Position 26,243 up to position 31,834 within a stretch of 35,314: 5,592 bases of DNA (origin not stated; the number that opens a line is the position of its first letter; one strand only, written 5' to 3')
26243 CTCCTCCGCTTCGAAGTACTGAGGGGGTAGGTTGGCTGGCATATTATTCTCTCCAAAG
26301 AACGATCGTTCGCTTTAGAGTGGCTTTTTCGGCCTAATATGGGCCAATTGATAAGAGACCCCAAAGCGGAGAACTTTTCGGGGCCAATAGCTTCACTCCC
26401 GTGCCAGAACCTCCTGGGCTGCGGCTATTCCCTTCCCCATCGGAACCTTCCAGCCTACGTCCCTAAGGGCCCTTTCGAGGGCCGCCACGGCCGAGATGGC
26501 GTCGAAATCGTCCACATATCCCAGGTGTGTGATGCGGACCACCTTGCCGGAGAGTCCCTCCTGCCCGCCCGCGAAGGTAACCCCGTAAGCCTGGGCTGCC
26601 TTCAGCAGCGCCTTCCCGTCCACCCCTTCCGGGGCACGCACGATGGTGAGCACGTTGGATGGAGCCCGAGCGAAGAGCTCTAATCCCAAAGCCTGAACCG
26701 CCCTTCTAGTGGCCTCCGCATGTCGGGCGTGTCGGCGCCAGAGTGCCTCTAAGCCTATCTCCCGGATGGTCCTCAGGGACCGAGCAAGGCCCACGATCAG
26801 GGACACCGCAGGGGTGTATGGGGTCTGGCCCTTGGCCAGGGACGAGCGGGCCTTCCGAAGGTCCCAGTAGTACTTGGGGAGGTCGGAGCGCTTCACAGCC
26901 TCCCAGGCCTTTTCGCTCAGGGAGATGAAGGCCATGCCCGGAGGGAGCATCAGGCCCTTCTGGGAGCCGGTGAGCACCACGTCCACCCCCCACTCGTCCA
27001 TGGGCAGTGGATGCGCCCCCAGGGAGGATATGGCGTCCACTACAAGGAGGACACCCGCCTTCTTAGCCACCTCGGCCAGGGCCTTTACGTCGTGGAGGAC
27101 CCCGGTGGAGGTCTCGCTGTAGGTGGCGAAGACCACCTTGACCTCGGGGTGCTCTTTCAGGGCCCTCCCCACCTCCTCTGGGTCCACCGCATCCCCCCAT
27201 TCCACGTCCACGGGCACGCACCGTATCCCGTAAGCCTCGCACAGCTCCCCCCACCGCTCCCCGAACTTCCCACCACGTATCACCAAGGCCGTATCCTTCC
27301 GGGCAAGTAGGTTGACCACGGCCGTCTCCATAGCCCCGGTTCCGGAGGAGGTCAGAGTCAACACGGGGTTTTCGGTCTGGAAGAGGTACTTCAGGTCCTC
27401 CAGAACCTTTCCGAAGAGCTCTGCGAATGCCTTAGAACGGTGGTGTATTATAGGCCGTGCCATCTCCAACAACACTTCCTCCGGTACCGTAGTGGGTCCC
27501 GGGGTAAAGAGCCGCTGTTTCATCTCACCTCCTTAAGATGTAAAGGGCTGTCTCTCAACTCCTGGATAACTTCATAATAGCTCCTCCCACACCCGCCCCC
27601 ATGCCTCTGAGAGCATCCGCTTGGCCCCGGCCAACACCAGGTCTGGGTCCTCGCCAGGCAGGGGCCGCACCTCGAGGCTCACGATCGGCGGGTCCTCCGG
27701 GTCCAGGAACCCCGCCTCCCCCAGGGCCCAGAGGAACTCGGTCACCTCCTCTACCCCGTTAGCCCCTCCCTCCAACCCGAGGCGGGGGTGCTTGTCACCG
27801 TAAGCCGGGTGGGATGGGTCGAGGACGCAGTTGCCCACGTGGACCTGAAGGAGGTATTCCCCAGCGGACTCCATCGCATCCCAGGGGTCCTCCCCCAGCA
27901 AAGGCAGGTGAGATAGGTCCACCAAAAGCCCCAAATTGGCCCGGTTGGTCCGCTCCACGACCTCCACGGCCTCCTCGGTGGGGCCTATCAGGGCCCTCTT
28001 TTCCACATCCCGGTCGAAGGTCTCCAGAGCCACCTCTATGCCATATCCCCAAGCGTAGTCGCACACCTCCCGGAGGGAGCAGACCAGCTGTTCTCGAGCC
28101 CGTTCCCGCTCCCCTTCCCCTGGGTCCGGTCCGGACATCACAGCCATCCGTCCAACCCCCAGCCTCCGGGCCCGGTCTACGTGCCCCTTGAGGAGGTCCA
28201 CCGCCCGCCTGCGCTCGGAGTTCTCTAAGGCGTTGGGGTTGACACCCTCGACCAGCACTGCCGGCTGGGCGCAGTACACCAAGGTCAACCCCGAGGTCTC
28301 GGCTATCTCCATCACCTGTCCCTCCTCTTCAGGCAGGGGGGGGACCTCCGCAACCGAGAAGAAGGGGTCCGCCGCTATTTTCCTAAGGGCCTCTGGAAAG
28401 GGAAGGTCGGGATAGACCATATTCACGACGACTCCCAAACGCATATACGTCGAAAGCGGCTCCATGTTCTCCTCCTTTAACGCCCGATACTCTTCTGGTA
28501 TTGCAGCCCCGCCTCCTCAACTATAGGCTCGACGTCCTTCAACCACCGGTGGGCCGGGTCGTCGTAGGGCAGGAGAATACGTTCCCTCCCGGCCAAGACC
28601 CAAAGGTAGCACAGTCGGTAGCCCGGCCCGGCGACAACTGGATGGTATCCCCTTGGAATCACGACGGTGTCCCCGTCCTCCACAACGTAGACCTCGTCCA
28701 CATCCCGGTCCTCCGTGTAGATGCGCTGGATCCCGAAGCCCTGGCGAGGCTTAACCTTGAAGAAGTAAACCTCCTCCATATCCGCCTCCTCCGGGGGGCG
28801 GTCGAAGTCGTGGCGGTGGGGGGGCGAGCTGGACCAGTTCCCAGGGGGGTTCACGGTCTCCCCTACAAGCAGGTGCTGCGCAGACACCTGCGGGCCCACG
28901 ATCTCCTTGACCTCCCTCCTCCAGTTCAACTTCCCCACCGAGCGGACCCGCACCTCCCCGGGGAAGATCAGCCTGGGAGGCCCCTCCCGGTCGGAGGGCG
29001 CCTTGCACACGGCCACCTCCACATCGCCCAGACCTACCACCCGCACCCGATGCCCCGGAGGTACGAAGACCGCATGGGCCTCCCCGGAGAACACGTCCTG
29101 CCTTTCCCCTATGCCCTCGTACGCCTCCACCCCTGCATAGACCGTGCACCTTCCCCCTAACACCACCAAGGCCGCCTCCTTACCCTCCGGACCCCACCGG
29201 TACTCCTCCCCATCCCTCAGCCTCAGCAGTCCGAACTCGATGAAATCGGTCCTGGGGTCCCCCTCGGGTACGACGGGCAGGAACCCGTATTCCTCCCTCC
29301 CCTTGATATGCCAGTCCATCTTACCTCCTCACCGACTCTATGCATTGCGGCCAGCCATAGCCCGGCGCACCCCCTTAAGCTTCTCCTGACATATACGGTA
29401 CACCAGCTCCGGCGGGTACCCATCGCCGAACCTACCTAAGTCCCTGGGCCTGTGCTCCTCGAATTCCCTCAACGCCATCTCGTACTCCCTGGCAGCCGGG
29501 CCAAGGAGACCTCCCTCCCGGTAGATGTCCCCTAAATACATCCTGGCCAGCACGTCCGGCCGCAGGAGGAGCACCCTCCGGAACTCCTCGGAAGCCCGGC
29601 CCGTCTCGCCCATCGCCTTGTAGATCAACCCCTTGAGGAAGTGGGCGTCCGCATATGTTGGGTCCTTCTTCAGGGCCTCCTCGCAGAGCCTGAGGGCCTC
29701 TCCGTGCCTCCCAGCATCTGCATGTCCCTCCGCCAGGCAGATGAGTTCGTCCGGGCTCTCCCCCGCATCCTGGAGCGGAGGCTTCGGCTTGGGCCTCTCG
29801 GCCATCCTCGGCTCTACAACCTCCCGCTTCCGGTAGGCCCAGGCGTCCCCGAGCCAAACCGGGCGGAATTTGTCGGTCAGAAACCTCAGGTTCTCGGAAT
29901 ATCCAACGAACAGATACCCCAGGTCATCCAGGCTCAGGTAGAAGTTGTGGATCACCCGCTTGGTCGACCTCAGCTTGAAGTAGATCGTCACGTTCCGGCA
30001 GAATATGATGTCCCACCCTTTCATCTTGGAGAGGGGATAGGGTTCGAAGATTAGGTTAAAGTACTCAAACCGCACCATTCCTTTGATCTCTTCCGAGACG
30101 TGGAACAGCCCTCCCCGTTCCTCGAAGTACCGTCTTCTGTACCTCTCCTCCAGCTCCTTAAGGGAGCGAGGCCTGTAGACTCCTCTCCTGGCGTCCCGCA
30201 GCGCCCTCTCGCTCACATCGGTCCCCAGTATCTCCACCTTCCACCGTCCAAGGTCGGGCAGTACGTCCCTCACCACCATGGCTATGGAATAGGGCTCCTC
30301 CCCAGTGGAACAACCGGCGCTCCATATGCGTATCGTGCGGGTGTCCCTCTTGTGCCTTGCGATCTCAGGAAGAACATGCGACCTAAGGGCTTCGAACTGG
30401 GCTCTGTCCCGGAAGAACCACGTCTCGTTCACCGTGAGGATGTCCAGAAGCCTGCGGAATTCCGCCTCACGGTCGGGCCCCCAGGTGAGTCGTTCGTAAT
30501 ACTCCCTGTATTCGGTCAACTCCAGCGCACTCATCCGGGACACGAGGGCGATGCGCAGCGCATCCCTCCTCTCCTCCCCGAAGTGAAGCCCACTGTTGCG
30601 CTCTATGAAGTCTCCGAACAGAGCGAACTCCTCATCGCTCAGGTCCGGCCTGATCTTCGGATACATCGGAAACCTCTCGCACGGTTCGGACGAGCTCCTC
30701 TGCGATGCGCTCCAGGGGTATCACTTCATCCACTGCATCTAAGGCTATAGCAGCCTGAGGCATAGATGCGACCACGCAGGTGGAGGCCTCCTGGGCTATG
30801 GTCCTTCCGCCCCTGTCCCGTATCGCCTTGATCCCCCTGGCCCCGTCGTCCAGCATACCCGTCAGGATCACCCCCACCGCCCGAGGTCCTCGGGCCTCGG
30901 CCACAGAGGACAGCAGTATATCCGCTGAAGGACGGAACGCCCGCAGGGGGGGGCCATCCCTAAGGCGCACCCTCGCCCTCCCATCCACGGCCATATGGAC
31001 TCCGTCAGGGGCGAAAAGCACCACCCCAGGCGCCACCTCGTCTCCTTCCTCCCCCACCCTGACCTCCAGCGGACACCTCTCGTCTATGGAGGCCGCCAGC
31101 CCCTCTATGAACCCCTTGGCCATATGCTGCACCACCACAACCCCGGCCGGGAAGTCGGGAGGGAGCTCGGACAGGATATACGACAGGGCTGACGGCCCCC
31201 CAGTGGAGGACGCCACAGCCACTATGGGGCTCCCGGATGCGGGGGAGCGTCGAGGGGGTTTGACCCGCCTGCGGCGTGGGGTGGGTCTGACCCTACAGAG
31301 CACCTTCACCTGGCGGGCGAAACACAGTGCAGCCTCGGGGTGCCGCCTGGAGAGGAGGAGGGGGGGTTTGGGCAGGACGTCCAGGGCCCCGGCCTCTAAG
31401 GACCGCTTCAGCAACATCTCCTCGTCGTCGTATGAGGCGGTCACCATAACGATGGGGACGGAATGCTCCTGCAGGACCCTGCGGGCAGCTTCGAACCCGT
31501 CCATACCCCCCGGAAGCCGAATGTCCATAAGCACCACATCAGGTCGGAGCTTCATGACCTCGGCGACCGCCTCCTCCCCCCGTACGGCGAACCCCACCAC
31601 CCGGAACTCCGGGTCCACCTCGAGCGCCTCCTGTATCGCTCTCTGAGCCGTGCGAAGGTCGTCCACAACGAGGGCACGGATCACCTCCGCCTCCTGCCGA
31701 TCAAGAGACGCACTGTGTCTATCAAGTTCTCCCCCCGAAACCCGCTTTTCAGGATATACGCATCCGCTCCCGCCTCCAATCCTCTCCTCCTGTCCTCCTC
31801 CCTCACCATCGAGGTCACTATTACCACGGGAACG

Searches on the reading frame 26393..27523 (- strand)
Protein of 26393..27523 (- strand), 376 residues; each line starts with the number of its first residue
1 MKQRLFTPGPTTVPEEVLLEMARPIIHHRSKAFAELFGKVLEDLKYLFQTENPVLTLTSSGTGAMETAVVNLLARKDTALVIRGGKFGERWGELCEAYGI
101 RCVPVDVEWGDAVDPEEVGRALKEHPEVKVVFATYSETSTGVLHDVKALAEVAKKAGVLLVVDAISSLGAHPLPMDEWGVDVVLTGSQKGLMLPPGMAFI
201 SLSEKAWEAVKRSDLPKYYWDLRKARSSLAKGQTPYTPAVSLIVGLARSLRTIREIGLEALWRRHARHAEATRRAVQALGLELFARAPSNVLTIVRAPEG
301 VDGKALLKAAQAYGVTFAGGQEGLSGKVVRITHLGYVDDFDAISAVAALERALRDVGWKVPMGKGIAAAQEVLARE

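Call 82: search_protein_families(library=pfam, proteins=[window:26393-27523:-], max_evalue=0.00001)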
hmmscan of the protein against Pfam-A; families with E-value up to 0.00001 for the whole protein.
window:26393-27523:- (376 aa): 3 families
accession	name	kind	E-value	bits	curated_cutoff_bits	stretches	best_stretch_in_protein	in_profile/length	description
PF00266.25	Aminotran_5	-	4.1e-28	98.9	21.5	1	25-321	33-339/371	Aminotransferase class-V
PF01053.26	Cys_Met_Meta_PP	-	3.9e-09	36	27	1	56-187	71-196/381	Cys/Met metabolism PLP-dependent enzyme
PF00155.27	Aminotran_1_2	-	7.4e-07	29.1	19.7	1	35-171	53-193/361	Aminotransferase class I and II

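Call 83: search_protein_families(library=ncbifam, proteins=[window:26393-27523:-], max_evalue=1e-10)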
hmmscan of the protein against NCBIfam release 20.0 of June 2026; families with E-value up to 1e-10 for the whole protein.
window:26393-27523:- (376 aa): 7 families
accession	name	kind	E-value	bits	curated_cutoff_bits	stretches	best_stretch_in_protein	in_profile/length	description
NF045640.1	AspGlyoxATaseBhcA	equivalog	5.6e-105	351.5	650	1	3-374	5-385/395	L-aspartate--glyoxylate aminotransferase BhcA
NF046070.1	PyrdoxPyrvTramin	equivalog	1.3e-66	225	600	1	6-356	9-367/369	pyridoxamine--pyruvate transaminase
TIGR03301.1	PhnW-AepZ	equivalog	2.3e-58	198.3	360.8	1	5-351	2-353/355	2-aminoethylphosphonate aminotransferase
TIGR02326.1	transamin_PhnW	equivalog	8.1e-35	120.6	400.8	1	5-354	6-361/363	2-aminoethylphosphonate--pyruvate transaminase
NF010006.0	PRK13479.1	equivalog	1.2e-34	120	296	1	4-356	7-364/369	2-aminoethylphosphonate--pyruvate transaminase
TIGR04343.1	egtE_PLP_lyase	equivalog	3.7e-11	42.4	400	1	54-305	73-318/370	ergothioneine biosynthesis PLP-dependent enzyme EgtE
TIGR01977.1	am_tr_V_EF2568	hypoth_equivalog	8.7e-11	41.4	377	0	92-206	104-216/376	cysteine desulfurase family protein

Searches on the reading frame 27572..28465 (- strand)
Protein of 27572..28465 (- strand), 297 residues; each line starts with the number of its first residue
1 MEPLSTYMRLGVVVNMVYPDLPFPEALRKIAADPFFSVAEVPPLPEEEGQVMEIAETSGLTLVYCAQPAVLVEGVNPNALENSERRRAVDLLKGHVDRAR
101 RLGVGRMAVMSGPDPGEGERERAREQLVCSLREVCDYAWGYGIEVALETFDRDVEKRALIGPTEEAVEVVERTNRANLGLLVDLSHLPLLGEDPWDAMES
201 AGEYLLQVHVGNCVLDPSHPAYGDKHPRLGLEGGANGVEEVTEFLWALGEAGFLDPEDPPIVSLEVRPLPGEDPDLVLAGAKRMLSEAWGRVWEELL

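Call 82: search_protein_families(library=pfam, proteins=[window:27572-28465:-], max_evalue=0.00001)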
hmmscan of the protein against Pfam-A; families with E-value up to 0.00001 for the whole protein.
window:27572-28465:- (297 aa): 1 family
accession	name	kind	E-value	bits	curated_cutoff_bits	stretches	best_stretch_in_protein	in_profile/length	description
PF01261.30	AP_endonuc_2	-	1.1e-21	78.1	31.1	1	40-258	21-222/249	Xylose isomerase-like TIM barrel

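Call 83: search_protein_families(library=ncbifam, proteins=[window:27572-28465:-], max_evalue=1e-10)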
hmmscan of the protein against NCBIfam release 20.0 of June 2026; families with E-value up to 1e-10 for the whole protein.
window:27572-28465:- (297 aa): 1 family
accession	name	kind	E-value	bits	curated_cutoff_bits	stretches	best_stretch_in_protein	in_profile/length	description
NF041099.2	keto_glucon_epim_IolO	equivalog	1.2e-11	44.4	300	1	69-211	72-212/269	5-keto-L-gluconate epimerase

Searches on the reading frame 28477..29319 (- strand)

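Call 82: search_protein_families(library=pfam, proteins=[window:28477-29319:-], max_evalue=0.00001)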
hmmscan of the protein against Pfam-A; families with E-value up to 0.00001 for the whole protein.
window:28477-29319:- (280 aa): 1 family
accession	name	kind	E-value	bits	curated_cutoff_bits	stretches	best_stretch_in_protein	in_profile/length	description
PF04962.18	KduI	-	4e-82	275.9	23.9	1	24-260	25-262/262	KduI/IolB family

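Call 83: search_protein_families(library=ncbifam, proteins=[window:28477-29319:-], max_evalue=1e-10)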
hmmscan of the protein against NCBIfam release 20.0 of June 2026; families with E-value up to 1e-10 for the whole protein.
window:28477-29319:- (280 aa): 1 family
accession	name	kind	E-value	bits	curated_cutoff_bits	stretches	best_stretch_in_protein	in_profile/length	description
TIGR04378.1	myo_inos_iolB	equivalog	1.2e-75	254.3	205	1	25-260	11-246/247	5-deoxy-glucuronate isomerase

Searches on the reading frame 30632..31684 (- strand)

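Call 82: search_protein_families(library=pfam, proteins=[window:30632-31684:-], max_evalue=0.00001)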
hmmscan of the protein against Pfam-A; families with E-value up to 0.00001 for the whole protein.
window:30632-31684:- (350 aa): 2 families
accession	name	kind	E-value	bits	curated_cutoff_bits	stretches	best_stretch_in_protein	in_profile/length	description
PF01339.22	CheB_methylest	-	4.1e-59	199.6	24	1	155-331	1-174/174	CheB methylesterase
PF00072.30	Response_reg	-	5.8e-21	75.2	30.2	1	5-107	2-100/111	Response regulator receiver domain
